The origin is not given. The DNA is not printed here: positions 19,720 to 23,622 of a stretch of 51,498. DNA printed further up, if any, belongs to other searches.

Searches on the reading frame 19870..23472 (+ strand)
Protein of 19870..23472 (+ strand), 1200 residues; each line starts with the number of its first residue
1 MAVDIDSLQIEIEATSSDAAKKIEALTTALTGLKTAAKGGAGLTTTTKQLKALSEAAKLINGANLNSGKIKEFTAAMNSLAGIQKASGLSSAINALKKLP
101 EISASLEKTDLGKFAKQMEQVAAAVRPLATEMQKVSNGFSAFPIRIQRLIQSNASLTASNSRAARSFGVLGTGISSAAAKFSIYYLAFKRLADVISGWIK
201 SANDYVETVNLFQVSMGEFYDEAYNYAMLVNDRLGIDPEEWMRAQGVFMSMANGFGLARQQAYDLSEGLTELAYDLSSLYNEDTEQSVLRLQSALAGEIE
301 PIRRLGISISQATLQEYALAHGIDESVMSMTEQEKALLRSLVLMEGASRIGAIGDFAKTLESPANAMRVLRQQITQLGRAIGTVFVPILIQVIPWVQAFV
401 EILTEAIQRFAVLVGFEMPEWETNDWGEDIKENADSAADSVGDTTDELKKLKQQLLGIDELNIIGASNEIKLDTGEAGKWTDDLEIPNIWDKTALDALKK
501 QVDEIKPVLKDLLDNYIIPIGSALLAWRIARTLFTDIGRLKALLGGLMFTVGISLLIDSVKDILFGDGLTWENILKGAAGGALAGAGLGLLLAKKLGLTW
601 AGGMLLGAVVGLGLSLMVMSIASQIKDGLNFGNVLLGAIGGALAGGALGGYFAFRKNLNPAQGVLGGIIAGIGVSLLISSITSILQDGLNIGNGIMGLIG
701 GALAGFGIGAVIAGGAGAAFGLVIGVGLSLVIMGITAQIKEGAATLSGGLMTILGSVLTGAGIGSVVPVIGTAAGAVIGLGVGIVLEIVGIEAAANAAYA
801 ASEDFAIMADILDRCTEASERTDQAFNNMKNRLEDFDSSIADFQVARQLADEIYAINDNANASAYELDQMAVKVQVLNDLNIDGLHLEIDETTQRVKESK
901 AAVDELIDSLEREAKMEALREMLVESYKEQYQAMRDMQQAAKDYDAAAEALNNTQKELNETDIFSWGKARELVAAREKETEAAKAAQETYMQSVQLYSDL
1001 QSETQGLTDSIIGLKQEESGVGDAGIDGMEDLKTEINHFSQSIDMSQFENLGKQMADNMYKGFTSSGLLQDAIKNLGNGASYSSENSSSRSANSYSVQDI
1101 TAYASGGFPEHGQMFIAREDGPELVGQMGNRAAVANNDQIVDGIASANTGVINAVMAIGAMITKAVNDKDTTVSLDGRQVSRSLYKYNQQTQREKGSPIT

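Call 10: search_protein_families(library=pfam, proteins=[window:19870-23472:+], max_evalue=0.01)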
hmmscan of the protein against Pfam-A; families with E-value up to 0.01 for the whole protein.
window:19870-23472:+ (1200 aa): 0 families

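Call 11: search_protein_families(library=phrogs, proteins=[window:19870-23472:+], max_evalue=0.01)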
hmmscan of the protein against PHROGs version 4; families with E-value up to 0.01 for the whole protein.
window:19870-23472:+ (1200 aa): 2 families
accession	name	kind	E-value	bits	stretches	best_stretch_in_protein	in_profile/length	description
phrog_28918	-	unknown function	6e-43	147.7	2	231-482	67-340/1445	-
phrog_1535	-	tail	1.6e-35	123.6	1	4-515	3-528/1152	tail length tape measure protein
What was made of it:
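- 19870..23472 (+): Tape measure protein, third regulated gene. phrog_1535, E 1.6e-35 (call 11).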
